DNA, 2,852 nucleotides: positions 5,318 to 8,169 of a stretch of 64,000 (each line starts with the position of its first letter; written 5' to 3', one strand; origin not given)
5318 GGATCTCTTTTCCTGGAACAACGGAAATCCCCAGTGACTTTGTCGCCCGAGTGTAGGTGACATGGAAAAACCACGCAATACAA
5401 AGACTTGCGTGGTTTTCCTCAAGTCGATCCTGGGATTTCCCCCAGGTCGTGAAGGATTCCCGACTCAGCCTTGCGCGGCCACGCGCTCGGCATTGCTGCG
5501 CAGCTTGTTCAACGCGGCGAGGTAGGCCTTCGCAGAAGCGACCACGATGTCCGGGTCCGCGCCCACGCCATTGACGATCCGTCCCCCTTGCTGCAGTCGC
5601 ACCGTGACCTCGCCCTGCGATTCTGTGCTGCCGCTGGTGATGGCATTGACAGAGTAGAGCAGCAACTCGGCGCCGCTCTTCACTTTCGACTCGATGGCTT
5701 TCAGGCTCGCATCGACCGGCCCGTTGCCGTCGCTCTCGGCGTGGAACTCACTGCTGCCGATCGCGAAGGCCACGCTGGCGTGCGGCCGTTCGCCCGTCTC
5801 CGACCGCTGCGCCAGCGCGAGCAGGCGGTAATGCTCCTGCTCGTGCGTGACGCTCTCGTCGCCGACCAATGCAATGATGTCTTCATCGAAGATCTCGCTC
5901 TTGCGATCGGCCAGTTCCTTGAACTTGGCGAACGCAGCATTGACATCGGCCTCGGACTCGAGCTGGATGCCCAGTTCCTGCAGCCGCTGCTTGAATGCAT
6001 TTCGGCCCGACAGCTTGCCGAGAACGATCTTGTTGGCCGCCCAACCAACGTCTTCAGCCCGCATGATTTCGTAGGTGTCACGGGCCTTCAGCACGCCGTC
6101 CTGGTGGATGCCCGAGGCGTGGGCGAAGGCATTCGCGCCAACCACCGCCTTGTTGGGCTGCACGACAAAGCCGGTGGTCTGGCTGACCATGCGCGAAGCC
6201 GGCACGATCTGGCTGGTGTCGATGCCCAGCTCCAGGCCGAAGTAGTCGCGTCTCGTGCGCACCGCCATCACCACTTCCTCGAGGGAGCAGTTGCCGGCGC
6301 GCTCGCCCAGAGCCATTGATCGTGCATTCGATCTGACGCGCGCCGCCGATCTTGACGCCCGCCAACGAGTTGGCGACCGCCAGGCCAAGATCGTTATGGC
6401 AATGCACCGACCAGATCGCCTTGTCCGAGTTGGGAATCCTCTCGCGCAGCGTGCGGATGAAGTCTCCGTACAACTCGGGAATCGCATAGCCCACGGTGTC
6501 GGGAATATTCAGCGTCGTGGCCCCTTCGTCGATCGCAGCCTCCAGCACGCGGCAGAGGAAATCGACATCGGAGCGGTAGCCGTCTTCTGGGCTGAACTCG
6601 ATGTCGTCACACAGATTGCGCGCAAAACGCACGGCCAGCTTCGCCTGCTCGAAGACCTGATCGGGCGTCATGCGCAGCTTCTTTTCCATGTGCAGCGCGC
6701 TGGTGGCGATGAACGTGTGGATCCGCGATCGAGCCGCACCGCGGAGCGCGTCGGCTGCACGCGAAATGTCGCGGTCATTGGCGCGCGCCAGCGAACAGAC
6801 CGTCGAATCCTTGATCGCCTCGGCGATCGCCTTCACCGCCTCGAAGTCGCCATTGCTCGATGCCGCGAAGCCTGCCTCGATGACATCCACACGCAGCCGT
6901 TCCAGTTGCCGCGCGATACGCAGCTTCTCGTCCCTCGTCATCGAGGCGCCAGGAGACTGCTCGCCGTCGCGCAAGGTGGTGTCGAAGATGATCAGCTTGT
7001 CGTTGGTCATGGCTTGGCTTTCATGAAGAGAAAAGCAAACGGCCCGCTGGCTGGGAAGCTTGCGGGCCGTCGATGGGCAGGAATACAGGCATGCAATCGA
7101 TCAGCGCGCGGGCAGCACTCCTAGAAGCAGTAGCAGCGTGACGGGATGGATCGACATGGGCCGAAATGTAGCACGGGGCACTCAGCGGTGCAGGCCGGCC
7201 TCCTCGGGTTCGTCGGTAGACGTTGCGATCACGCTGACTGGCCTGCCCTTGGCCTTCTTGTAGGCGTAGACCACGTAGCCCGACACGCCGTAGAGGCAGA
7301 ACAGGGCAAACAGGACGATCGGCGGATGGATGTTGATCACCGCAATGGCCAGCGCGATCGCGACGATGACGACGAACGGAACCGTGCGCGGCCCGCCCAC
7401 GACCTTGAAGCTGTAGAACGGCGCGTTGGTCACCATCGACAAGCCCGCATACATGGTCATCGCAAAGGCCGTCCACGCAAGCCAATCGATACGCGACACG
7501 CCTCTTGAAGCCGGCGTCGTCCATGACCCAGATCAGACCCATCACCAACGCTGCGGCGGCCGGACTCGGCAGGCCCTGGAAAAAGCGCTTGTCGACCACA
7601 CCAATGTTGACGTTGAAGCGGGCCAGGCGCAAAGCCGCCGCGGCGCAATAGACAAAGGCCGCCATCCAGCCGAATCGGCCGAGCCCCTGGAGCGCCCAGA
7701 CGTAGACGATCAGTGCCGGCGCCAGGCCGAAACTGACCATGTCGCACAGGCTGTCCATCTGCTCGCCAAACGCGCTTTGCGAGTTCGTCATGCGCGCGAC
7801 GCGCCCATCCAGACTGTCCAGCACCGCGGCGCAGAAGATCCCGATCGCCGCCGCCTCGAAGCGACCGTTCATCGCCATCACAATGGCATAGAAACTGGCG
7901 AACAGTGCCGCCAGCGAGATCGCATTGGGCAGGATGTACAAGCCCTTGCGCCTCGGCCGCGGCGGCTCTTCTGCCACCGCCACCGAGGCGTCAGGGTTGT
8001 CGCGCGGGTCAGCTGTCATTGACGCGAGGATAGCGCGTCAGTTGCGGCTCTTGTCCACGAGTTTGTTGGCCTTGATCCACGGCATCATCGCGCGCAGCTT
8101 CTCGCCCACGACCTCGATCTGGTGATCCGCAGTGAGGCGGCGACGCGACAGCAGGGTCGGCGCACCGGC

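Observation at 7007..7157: Leucine-codon leader peptide plus terminator: candidate transcription attenuator for leuA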

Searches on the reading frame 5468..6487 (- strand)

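Call 57: search_protein_families(library=ncbifam, proteins=[window:5468-6487:-])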
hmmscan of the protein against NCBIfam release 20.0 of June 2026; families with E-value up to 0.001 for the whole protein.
window:5468-6487:- (340 aa): 15 families
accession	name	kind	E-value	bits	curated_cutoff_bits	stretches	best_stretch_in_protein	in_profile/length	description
NF002087.0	PRK00915.1-4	equivalog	1.3e-134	449.6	729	1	59-339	233-512/516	2-isopropylmalate synthase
NF002086.0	PRK00915.1-3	equivalog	2.4e-101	339.8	532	1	60-335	234-507/516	2-isopropylmalate synthase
TIGR00973.1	leuA_bact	equivalog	2.9e-93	313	598.7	1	60-327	229-494/494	2-isopropylmalate synthase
NF002088.0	PRK00915.1-5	equivalog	9.1e-80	268.6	697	1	59-334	230-503/514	2-isopropylmalate synthase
NF002084.0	PRK00915.1-1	equivalog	2.1e-74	251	748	1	59-335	231-504/523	2-isopropylmalate synthase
NF002085.0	PRK00915.1-2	subfamily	2.9e-56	191.3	517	1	60-331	233-501/504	2-isopropylmalate synthase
TIGR02090.1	LEU1_arch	subfamily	4.1e-37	128.1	484.75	1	59-207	219-362/363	isopropylmalate/citramalate/homocitrate synthases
NF041069.1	IPMS_Sufob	equivalog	6e-33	114.6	600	1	59-207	221-364/371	isopropylmalate synthase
TIGR02660.1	nifV_homocitr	equivalog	1.8e-32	113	462.9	1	57-206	218-363/365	homocitrate synthase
NF042433.1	CitmalDyn_Leptosp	equivalog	3e-24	85.5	950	1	59-327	236-508/514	(R)-citramalate synthase CimA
TIGR02146.1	LysS_fung_arch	equivalog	3.6e-23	82.3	413.55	1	59-188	218-341/344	homocitrate synthase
TIGR00977.1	citramal_synth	equivalog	7.4e-21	74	450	1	58-328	232-516/526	citramalate synthase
NF002991.1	PRK03739.1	subfamily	1.1e-19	70.5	455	1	59-328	269-550/550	2-isopropylmalate synthase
NF042434.1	IPMS_Lepto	equivalog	3.9e-18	65.6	500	1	59-195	236-372/374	2-isopropylmalate synthase LeuA2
TIGR00970.1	leuA_yeast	equivalog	1.5e-10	40.3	697.4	1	60-329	273-562/564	2-isopropylmalate synthase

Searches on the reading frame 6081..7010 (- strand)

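Call 57: search_protein_families(library=ncbifam, proteins=[window:6081-7010:-])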
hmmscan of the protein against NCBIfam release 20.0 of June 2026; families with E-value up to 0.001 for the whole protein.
window:6081-7010:- (310 aa): 21 families
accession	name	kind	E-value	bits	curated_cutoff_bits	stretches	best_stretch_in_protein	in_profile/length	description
NF002087.0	PRK00915.1-4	equivalog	1.1e-131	439.9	729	1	2-235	3-235/516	2-isopropylmalate synthase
NF002086.0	PRK00915.1-3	equivalog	1.2e-112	377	532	1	2-235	3-235/516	2-isopropylmalate synthase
TIGR00973.1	leuA_bact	equivalog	1.2e-109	367.1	598.7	1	5-235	1-230/494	2-isopropylmalate synthase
NF002084.0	PRK00915.1-1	equivalog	1e-100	337.7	748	1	3-236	2-234/523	2-isopropylmalate synthase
NF002088.0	PRK00915.1-5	equivalog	1.7e-97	327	697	1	5-235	3-232/514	2-isopropylmalate synthase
NF041069.1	IPMS_Sufob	equivalog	4.2e-74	250.1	600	1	8-236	3-224/371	isopropylmalate synthase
NF002085.0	PRK00915.1-2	subfamily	6.4e-74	249.5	517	1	3-235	11-234/504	2-isopropylmalate synthase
TIGR02090.1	LEU1_arch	subfamily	6.7e-72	242.6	484.75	1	7-236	2-222/363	isopropylmalate/citramalate/homocitrate synthases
NF042434.1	IPMS_Lepto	equivalog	2.9e-50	171.3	500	1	2-236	2-239/374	2-isopropylmalate synthase LeuA2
TIGR02660.1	nifV_homocitr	equivalog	2.4e-47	162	462.9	1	6-235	2-222/365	homocitrate synthase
TIGR02146.1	LysS_fung_arch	equivalog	4e-46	157.8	413.55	1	8-236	1-221/344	homocitrate synthase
TIGR00977.1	citramal_synth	equivalog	7.7e-32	110.3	450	1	5-236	1-236/526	citramalate synthase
NF002991.1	PRK03739.1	subfamily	6.5e-31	107.6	455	1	11-235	32-271/550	2-isopropylmalate synthase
TIGR00970.1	leuA_yeast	equivalog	2.9e-29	102.1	697.4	1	10-235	31-274/564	2-isopropylmalate synthase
NF042433.1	CitmalDyn_Leptosp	equivalog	1.9e-28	99.3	950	1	2-236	4-239/514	(R)-citramalate synthase CimA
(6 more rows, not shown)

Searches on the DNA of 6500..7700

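Call 4: search_rna_families(source=window, start=6500, end=7700, threshold=evalue, max_evalue=10, show_alignments=3)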
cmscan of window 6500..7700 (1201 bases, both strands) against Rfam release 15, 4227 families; matches with E-value up to 10: 4.
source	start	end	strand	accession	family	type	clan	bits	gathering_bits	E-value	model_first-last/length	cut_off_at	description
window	6696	6790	+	RF01779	AS1726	Gene;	-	21.3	50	1.1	1-78/78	no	AS1726 sRNA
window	7041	7165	-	RF01521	CC1840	Gene; sRNA;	-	19.7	50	5.9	1-95/95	no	caulobacter sRNA CC1840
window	7017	7071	+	RF00236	ctRNA_pGA1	Gene; antisense;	-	17.5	45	1.4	1-65/79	no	ctRNA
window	7015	7216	-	RF02225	sX6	Gene; sRNA;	-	9.3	40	9.9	1-342/342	no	Proteobacterial sRNA sX6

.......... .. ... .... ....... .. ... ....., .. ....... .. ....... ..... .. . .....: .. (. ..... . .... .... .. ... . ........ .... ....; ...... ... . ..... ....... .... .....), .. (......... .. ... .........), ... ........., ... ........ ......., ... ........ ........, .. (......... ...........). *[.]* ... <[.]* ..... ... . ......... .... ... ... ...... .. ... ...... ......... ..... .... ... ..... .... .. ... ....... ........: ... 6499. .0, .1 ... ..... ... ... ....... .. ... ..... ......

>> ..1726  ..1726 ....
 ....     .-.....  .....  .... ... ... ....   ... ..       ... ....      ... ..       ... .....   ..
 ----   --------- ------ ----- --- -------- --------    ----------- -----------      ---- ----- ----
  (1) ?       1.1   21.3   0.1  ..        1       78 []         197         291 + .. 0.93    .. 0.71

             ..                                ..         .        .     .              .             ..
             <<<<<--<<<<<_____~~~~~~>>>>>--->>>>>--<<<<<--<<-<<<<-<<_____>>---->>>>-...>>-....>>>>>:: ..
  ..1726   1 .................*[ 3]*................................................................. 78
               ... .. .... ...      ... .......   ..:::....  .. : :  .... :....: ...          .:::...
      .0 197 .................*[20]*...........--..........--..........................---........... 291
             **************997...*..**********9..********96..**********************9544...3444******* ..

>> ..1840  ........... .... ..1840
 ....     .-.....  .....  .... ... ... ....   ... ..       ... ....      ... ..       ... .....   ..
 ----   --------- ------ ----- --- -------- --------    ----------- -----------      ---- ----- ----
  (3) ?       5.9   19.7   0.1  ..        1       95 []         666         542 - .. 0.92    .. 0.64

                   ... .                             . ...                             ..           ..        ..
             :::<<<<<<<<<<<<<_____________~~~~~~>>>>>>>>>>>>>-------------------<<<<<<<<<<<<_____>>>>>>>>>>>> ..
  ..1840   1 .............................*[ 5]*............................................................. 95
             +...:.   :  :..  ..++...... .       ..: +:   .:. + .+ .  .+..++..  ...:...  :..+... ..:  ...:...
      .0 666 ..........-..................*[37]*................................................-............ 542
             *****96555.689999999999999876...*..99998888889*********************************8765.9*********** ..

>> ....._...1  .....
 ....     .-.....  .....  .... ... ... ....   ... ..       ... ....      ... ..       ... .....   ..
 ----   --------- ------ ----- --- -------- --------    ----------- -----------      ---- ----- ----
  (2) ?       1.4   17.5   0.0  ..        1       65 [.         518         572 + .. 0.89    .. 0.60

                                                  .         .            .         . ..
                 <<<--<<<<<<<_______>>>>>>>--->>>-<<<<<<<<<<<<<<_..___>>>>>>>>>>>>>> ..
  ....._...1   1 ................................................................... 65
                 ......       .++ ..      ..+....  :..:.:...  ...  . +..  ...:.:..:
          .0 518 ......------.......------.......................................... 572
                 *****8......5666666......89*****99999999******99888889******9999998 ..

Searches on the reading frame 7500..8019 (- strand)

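Call 57: search_protein_families(library=ncbifam, proteins=[window:7500-8019:-])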
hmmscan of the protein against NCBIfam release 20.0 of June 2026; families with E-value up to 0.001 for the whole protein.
window:7500-8019:- (173 aa): 12 families
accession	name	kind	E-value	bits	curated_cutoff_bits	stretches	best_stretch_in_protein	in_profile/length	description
TIGR00473.1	pssA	equivalog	3.1e-30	105.3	107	1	37-164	3-127/153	CDP-diacylglycerol--serine O-phosphatidyltransferase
NF038087.1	arch_ser_synth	exception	4e-30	105.1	240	1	30-161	6-140/216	archaetidylserine synthase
TIGR04217.1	archae_ser_T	exception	4.8e-25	88.6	200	1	30-161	9-137/221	archaetidylserine synthase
NF038086.1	anchor_synt_A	exception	1.8e-14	54.1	200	1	39-134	18-119/222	protein sorting system archaetidylserine synthase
NF040950.1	archin_ph_syn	equivalog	4.2e-12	46.3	180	1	29-106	24-102/191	archaetidylinositol phosphate synthase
NF045883.1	PIPSynth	equivalog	5.2e-10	39.3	170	1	29-112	23-108/197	phosphatidylinositol phosphate synthase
NF045884.1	PhCholSynAgro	equivalog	4e-06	26.9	350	1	39-153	21-135/235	phosphatidylcholine synthase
NF045887.1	PhCholSynPs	equivalog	1.9e-05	24.3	300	1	36-168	20-150/235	phosphatidylcholine synthase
NF053678.1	ClpnSynClsA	equivalog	2e-05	24.8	240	1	29-95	4-71/180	cardiolipin synthase ClsA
NF052561.1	PIPSynBT1523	equivalog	5.6e-05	22.9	350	1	59-110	65-116/232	hypothetical protein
NF041135.1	IPPtranDIPPsyn_Thcocales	equivalog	9.7e-05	21.5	580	1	29-113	250-333/419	bifunctional L-myo-inositol-1-phosphate cytidylyltransferase/CDP-L-myo-inositol myo-inositolphosphotransferase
TIGR00560.1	pgsA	equivalog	0.00011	22.7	109.1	1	35-105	14-82/183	CDP-diacylglycerol--glycerol-3-phosphate 3-phosphatidyltransferase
